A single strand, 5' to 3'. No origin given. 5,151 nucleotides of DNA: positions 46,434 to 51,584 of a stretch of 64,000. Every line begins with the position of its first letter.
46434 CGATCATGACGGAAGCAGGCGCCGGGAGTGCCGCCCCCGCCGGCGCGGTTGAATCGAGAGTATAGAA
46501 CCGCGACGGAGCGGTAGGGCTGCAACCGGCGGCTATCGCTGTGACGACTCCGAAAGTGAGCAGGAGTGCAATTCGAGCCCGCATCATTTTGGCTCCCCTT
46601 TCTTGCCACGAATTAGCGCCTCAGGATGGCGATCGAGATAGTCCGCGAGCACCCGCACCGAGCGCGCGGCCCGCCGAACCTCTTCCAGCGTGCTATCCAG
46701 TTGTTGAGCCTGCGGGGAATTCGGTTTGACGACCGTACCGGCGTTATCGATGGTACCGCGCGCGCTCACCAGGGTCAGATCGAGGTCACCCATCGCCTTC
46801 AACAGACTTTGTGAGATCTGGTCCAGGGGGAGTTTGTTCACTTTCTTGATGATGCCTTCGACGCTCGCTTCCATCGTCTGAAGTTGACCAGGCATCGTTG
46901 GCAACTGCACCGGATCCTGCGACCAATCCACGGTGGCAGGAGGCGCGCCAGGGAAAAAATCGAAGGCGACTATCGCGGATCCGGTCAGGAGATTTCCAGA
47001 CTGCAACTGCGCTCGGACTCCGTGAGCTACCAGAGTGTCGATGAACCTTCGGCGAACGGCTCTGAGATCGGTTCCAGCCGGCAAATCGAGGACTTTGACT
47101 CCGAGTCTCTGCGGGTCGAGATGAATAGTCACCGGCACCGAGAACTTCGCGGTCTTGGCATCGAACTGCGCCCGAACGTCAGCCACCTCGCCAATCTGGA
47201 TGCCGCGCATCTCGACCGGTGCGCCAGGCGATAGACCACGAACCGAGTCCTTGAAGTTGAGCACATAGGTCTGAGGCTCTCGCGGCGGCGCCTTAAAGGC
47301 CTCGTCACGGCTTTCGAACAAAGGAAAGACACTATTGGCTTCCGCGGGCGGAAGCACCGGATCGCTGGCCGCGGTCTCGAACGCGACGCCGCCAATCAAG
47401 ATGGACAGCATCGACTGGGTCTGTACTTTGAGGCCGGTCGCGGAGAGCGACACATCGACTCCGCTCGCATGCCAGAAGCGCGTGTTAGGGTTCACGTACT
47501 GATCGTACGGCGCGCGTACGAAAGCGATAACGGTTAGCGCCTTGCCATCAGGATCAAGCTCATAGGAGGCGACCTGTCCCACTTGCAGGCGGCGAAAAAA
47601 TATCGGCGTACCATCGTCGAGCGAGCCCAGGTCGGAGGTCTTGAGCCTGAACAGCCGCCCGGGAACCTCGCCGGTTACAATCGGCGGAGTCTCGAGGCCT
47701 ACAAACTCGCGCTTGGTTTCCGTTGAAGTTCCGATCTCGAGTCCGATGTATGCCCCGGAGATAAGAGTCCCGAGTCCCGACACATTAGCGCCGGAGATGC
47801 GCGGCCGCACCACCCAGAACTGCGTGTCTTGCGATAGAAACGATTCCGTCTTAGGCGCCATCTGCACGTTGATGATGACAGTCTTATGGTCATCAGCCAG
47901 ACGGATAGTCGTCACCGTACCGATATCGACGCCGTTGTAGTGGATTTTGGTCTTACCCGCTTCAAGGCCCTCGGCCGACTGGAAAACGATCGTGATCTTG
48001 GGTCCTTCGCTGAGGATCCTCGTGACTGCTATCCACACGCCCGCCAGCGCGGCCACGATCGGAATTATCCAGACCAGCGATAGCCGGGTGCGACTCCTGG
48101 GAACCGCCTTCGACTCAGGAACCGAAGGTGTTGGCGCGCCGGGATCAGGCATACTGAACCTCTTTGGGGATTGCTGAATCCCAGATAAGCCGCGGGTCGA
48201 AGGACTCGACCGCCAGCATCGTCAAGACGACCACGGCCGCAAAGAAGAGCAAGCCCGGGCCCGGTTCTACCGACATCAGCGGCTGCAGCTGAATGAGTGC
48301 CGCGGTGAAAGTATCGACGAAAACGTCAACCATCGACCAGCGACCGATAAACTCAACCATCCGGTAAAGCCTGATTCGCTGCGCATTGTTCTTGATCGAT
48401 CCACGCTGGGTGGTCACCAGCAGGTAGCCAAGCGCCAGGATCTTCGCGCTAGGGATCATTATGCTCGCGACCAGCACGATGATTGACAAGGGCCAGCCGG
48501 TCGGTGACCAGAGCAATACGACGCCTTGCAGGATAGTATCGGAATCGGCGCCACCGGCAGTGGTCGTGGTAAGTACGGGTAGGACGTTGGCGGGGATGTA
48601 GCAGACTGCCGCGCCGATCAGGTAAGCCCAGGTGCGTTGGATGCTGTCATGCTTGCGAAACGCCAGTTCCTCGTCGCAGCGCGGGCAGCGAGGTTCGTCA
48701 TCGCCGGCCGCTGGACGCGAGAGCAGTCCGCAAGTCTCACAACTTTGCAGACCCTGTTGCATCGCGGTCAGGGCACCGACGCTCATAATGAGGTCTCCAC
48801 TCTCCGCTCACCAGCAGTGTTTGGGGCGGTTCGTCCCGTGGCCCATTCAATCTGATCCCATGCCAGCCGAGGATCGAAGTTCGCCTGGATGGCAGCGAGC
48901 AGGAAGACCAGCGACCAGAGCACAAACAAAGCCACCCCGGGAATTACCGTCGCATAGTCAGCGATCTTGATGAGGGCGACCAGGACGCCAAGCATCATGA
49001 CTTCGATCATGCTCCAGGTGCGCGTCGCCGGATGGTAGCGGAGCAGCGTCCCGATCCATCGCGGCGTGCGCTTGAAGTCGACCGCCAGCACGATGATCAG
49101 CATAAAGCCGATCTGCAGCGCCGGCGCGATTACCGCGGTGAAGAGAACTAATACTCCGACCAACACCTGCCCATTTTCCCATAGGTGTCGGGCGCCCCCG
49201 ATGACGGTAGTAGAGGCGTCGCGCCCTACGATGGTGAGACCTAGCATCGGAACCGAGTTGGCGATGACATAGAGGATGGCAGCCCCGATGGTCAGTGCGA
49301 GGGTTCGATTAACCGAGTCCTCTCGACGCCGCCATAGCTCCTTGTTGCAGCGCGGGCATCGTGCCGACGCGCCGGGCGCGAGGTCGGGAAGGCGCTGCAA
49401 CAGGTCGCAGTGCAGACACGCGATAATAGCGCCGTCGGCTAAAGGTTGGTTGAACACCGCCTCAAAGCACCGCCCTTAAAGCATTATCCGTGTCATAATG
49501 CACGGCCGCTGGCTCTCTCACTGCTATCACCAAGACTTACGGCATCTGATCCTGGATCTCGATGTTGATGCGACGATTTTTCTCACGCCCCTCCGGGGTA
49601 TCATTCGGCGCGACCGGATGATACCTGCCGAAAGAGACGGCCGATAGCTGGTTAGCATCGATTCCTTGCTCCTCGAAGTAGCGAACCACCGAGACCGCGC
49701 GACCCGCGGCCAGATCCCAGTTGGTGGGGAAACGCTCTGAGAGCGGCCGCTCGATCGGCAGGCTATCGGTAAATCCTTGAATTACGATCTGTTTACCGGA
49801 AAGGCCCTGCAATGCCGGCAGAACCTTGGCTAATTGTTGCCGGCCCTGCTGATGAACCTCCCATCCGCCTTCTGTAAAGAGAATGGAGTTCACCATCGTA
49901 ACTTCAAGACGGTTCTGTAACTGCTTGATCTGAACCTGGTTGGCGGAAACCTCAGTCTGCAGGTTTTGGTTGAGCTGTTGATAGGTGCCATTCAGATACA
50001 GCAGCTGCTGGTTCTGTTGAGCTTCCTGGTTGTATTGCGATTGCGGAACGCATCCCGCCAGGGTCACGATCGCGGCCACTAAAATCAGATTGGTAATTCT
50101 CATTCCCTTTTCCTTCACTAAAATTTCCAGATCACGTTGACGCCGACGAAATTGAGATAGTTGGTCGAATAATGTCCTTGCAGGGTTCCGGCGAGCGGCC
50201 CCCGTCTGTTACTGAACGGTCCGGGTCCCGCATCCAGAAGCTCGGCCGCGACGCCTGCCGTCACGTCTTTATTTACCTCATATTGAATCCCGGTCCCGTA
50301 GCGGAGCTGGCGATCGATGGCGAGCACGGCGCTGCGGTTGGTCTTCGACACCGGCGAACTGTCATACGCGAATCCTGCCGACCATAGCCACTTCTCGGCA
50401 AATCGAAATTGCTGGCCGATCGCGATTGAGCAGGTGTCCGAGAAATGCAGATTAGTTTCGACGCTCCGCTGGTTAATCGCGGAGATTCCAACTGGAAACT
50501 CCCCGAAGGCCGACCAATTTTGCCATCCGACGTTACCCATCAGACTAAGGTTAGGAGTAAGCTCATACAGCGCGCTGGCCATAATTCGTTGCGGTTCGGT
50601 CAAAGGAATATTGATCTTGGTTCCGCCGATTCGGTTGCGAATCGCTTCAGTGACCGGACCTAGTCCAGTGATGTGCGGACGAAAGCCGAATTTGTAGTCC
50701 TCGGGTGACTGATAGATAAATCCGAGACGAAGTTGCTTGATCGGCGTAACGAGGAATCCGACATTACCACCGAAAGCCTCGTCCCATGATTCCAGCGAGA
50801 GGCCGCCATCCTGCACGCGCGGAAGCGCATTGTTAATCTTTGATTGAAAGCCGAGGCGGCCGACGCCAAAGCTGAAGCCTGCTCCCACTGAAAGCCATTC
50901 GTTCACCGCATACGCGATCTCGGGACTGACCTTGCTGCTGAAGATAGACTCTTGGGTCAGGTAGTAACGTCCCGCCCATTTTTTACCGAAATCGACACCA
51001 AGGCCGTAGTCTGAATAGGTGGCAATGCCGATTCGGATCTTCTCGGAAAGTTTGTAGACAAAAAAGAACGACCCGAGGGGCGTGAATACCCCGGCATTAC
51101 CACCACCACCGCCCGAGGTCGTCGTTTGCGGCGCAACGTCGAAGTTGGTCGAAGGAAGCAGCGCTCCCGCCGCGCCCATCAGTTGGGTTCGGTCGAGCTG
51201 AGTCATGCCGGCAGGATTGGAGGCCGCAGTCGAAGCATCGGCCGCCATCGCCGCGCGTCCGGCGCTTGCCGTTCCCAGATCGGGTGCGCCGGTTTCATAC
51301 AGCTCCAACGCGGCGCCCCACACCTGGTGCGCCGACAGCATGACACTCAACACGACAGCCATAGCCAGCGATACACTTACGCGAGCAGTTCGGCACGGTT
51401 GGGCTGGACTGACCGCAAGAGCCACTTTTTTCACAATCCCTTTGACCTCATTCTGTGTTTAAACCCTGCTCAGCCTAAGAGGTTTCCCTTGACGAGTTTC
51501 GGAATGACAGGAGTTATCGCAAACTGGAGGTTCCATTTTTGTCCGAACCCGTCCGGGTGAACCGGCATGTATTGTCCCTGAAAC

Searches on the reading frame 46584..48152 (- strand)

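Call 75: search_protein_families(library=pfam, proteins=[window:46584-48152:-], max_evalue=0.00001)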
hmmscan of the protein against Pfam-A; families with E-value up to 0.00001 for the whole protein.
window:46584-48152:- (522 aa): 1 family
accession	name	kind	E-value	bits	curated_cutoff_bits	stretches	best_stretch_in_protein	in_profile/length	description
PF02470.25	MlaD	-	1.3e-41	141.1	25.1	3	50-139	2-79/81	MlaD protein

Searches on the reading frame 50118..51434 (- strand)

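Call 75: search_protein_families(library=pfam, proteins=[window:50118-51434:-], max_evalue=0.00001)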
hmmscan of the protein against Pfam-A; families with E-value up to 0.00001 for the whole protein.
window:50118-51434:- (438 aa): 1 family
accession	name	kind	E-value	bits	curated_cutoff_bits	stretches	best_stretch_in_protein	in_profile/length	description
PF03349.22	Toluene_X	-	4.6e-52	177.4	29.7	1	32-409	2-391/421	Outer membrane protein transport protein (OMPP1/FadL/TodX)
